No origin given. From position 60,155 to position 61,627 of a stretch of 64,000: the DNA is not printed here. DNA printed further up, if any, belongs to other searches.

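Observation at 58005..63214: RiPP-like orphan context: PqqD(RRE)-HPr-kinase fusion stop/start coupled to a PF14907 nucleotidyltransferase, flanked by YeiH-type and flippase-like membrane proteins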

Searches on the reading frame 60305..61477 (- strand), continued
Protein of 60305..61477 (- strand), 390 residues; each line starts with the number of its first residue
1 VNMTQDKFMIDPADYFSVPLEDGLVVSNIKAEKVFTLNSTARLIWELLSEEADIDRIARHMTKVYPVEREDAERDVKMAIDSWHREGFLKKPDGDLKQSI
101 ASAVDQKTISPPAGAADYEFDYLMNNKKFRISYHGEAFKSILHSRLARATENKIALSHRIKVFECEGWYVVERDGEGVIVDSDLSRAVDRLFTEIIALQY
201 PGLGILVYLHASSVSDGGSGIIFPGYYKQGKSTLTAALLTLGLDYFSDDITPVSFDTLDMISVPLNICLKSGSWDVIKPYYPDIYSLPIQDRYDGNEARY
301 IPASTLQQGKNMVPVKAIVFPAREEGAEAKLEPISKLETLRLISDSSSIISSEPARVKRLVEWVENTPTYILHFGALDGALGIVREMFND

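Call 35: search_solved_structures(query=A2, max_evalue=1, show_alignments=2)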
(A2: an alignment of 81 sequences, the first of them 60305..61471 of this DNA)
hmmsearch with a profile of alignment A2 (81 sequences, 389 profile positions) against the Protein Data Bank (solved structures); distinct sequences matched with E-value up to 1: 45.
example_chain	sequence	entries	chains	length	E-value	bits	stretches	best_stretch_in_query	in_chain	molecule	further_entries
5v1u_A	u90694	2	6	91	2.6e-11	46.4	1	4-87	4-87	TbiB1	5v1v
6jx3_B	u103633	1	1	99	2.6e-08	36.5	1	8-83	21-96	TfuB1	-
9x8z_B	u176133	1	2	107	1.9e-07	33.7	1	1-86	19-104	PqqD family protein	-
9x90_B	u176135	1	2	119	4.5e-06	29.2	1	15-88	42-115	Lasso peptide biosynthesis PqqD family chaperone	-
3tqf_A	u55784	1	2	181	4.1e-05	26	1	206-257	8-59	Hpr(Ser) kinase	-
7z15_K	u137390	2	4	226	0.01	18.1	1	210-235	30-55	Alpha-D-ribose 1-methylphosphonate 5-triphosphate synthase subunit PhnL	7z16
3g2b_A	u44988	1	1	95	0.013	17.8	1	18-84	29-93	Coenzyme PQQ synthesis protein D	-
4loa_A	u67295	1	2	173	0.015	17.6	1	216-236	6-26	De-novo design amidase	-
6c2u_A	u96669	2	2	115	0.028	16.7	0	212-231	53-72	phosphate-loop protein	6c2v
1ko7_A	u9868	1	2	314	0.079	15.2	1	187-250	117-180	Hpr kinase/phosphatase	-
2gza_A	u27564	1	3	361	0.1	14.8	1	214-236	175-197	Type IV secretion system protein VirB11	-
9ge6_B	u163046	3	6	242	0.1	14.8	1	210-234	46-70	Uncharacterized ABC transporter ATP-binding protein YbbA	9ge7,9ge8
5dgx_A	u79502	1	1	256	0.11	14.7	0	213-231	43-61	Lipid A export ATP-binding/permease protein MsbA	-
1ii2_A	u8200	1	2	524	0.11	14.7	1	197-232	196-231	PHOSPHOENOLPYRUVATE CARBOXYKINASE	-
1via_A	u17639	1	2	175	0.11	14.7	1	216-236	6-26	shikimate kinase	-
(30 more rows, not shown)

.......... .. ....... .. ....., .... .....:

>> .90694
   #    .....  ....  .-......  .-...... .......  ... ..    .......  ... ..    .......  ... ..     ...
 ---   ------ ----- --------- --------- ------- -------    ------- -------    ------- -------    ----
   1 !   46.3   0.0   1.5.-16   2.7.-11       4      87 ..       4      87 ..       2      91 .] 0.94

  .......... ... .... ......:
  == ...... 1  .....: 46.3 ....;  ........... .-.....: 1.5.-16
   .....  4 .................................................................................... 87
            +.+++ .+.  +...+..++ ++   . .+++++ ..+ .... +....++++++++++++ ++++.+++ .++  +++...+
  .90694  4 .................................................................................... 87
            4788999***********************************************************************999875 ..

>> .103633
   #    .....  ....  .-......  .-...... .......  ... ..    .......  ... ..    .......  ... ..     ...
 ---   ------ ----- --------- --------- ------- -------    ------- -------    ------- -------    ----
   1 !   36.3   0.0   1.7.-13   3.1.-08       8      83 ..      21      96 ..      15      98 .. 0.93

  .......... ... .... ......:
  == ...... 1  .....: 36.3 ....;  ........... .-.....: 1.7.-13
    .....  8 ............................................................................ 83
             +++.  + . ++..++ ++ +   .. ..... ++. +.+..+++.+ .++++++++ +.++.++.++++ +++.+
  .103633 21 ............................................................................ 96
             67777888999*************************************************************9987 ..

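Call 45: search_protein_families(library=ncbifam, proteins=[L010:4083-4370:+, L003:11601-11843:+, L005:11168-11347:+, L005:9720-9923:+, L006:9708-9899:+, L009:9519-9809:+, L007:11423-11626:+, L001:10536-10733:+], max_evalue=1)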
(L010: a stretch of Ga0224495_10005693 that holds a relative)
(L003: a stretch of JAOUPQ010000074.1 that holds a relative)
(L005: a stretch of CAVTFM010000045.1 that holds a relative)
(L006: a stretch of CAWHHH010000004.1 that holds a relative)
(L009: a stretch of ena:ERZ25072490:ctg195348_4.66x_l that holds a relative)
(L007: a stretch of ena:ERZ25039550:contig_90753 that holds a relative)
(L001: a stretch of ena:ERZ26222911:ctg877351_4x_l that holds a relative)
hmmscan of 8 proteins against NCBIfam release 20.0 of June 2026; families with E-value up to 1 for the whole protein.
L010:4083-4370:+ (95 aa): 0 families

L003:11601-11843:+ (80 aa): 0 families

L005:11168-11347:+ (59 aa): 1 family
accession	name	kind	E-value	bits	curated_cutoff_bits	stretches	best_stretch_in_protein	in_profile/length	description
NF038403.1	perm_prefix_1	domain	0.062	13.1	30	1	12-29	32-49/59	permease prefix domain 1-containing protein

L005:9720-9923:+ (67 aa): 0 families

L006:9708-9899:+ (63 aa): 0 families

L009:9519-9809:+ (96 aa): 0 families

L007:11423-11626:+ (67 aa): 5 families
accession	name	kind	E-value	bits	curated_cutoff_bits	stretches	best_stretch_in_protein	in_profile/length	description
TIGR02811.1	formate_TAT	hypoth_equivalog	0.0018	18.5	48.45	1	9-50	2-43/66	formate dehydrogenase region TAT target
TIGR02431.1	pcaR_pcaU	subfamily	0.023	14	284.75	1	25-61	138-174/248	beta-ketoadipate pathway transcriptional regulators, PcaR/PcaU/PobR family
NF008347.0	PRK11130.1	equivalog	0.033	14.8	94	1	10-67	23-78/81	molybdopterin synthase sulfur carrier subunit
TIGR03396.1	PC_PLC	equivalog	0.08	11.3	580.25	1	17-62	2-48/688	phosphocholine-specific phospholipase C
TIGR01409.1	TAT_signal_seq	domain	0.21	12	16.7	1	18-39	3-21/29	twin-arginine translocation signal domain-containing protein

L001:10536-10733:+ (65 aa): 0 families

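Call 46: search_protein_families(library=pfam, proteins=[L010:4083-4370:+, L003:11601-11843:+, L005:11168-11347:+, L005:9720-9923:+, L006:9708-9899:+, L009:9519-9809:+, L007:11423-11626:+, L001:10536-10733:+, window:60305-61471:-], max_evalue=1)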
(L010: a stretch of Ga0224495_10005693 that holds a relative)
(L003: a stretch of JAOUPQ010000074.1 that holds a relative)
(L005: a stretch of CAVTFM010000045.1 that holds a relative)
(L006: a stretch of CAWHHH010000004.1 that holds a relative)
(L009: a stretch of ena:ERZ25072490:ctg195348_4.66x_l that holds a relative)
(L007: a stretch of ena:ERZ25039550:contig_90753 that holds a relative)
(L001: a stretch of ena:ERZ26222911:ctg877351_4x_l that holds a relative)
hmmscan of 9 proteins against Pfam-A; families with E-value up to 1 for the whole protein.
L010:4083-4370:+ (95 aa): 0 families

L003:11601-11843:+ (80 aa): 0 families

L005:11168-11347:+ (59 aa): 0 families

L005:9720-9923:+ (67 aa): 0 families

L006:9708-9899:+ (63 aa): 0 families

L009:9519-9809:+ (96 aa): 2 families
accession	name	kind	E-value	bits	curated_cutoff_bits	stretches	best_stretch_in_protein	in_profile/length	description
PF14239.11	RRXRR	-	0.009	16.3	25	1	42-93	65-112/174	RRXRR protein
PF09387.16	MRP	-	0.04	14.4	25.3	1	4-96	76-169/194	Mitochondrial RNA binding protein MRP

L007:11423-11626:+ (67 aa): 0 families

L001:10536-10733:+ (65 aa): 0 families

window:60305-61471:- (388 aa): 2 families
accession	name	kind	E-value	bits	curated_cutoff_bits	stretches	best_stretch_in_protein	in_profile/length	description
PF05402.18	PqqD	-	2.1e-13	50.9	23.4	1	23-87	3-67/67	Coenzyme PQQ synthesis protein D (PqqD)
PF16007.11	DUF4777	-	0.00075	20.1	34.4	1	52-92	22-62/66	Domain of unknown function (DUF4777)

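Call 47: predict_structure(alignment_id=A2)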
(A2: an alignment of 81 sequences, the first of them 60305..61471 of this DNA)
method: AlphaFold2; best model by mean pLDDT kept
length: 388 residues; sequences in the alignment: 81
mean_pLDDT: 92.9   pTM: 0.91
mean pLDDT of the five models: 92.9, 92.4, 92.1, 92.0, 91.7
residues with pLDDT >= 90: 331; 70-90: 33; 50-70: 24; < 50: 0
segments of 3 or more residues with pLDDT < 50: none
pLDDT, mean of each block of 10 residues (from residue 1): 78 97 96 97 96 97 98 96 88 58 71 92 93 93 81 95 94 93 94 95 98 97 94 97 96 98 96 98 96 94 78 98 97 98 96 98 98 98 96
secondary structure, 60 per line:
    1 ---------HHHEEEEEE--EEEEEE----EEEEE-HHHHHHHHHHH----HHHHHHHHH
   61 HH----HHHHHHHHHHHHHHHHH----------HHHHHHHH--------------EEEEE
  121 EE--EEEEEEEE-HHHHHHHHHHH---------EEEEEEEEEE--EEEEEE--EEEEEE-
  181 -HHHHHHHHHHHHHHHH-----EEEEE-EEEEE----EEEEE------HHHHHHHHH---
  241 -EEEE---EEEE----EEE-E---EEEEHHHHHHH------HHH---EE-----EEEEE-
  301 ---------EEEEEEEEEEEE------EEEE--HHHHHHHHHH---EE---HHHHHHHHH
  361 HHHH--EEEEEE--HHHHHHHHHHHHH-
elements in order: E13-18 E21-26 E31-35 H37-47 H52-62 H67-83 H94-101 E116-122 E125-132 H134-144 E154-163 E166-171 E174-179 H182-197 E203-207 E209-213 E218-222 H229-237 E242-245 E249-252 E257-259 E265-268 H269-275 E295-299 E310-321 E328-331 H334-343 H352-364 E367-372 H375-387

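Call 65: find_encoding_contigs(protein=P0155, flank=8000, max_places=2)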
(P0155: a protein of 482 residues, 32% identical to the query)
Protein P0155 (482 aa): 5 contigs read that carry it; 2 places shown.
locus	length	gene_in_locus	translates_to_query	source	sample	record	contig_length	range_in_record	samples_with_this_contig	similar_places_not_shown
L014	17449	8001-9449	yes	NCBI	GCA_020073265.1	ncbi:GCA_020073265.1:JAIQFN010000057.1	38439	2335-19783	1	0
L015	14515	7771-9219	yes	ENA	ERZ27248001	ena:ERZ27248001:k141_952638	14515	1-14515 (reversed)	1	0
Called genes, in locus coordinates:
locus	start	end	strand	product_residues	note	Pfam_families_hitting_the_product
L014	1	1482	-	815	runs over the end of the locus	PF09586:YfhO (weak)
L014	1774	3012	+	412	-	PF14907:NTP_transf_5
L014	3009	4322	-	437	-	PF00881:Nitroreductase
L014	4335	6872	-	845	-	PF00899:ThiF, PF02624:YcaO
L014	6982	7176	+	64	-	-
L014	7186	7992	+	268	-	PF05114:MbnB_TglH_ChrH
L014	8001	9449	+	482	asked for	PF05402:PqqD (weak)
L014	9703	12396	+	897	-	PF08450:SGL (faint), PF13449:Phytase-like (faint), PF06739:SBBP (faint), PF25021:TEN_NHL (weak), PF01436:NHL (weak), PF25021:TEN_NHL, PF01436:NHL (weak), PF25021:TEN_NHL (weak), +6 more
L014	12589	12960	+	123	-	-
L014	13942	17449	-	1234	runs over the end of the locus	-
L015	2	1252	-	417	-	?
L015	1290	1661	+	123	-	-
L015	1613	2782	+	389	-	PF14907:NTP_transf_5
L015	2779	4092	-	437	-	PF00881:Nitroreductase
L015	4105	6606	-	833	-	PF00899:ThiF, PF02624:YcaO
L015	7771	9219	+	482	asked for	PF05402:PqqD (weak)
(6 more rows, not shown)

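Call 66: find_encoding_contigs(protein=P0157, flank=8000, max_places=2)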
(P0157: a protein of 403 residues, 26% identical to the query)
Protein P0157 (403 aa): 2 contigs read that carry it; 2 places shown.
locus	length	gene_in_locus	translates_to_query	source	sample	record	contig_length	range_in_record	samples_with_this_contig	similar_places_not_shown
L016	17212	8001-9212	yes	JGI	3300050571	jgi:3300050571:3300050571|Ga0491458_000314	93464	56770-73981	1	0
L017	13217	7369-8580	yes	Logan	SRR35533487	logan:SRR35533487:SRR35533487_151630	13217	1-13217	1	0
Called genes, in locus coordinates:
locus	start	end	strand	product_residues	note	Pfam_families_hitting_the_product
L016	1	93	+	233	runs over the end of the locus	PF01073:3Beta_HSD (weak), PF01370:Epimerase, PF16363:GDP_Man_Dehyd, PF04321:RmlD_sub_bind (weak)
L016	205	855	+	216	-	-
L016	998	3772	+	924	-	-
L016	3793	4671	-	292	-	PF02668:TauD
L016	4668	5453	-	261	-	PF01261:AP_endonuc_2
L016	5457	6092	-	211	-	PF00596:Aldolase_II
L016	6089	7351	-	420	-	PF07005:SBD_N, PF17042:NBD_C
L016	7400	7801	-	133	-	PF00903:Glyoxalase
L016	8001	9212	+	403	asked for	PF05402:PqqD (weak)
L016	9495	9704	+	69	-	-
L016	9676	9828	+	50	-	-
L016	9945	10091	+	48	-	-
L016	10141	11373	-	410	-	PF14907:NTP_transf_5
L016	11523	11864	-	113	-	PF00462:Glutaredoxin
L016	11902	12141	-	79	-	PF01722:BolA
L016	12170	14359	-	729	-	PF18072:FGAR-AT_linker, PF00586:AIRS, PF02769:AIRS_C, PF00586:AIRS, PF02769:AIRS_C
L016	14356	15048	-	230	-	PF07685:GATase_3, PF13507:GATase_5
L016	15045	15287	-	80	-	PF02700:PurS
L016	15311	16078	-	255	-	PF01259:SAICAR_synt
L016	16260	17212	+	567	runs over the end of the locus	-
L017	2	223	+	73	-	?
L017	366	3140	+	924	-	-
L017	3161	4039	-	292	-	PF02668:TauD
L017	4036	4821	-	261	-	PF01261:AP_endonuc_2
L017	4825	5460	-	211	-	PF00596:Aldolase_II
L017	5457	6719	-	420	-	PF07005:SBD_N, PF17042:NBD_C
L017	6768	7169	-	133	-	PF00903:Glyoxalase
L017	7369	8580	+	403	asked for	PF05402:PqqD (weak)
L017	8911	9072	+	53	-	-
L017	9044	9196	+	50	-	-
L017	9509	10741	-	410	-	PF14907:NTP_transf_5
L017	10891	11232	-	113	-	PF00462:Glutaredoxin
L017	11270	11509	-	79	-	PF01722:BolA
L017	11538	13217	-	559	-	?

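Call 71: search_protein_families(library=pfam, proteins=[L002:1-645:+, L014:8001-9449:+, L016:10141-11373:-, L009:11200-12270:+], max_evalue=0.001)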
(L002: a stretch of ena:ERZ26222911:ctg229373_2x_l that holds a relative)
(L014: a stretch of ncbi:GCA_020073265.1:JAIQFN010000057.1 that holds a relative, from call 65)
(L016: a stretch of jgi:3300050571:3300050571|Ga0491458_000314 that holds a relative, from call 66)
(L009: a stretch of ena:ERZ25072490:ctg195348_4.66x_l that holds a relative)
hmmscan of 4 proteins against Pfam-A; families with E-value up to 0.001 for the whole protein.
L002:1-645:+ (214 aa): 1 family
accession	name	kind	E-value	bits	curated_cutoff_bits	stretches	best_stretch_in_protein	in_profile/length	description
PF00474.23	SSF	-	1.9e-15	57.1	22.8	1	7-161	253-406/406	Sodium:solute symporter family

L014:8001-9449:+ (482 aa): 1 family
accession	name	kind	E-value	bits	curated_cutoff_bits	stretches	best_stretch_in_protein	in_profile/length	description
PF05402.18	PqqD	-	5.6e-08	33.4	23.4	1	19-84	1-66/67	Coenzyme PQQ synthesis protein D (PqqD)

L016:10141-11373:- (410 aa): 1 family
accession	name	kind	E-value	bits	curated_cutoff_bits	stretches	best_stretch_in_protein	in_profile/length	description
PF14907.12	NTP_transf_5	-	6.7e-53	180.2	31.2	1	37-298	2-249/249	Uncharacterised nucleotidyltransferase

L009:11200-12270:+ (356 aa): 1 family
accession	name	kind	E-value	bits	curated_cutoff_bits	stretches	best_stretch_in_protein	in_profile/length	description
PF14907.12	NTP_transf_5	-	1.8e-27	96.9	31.2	1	34-292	2-249/249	Uncharacterised nucleotidyltransferase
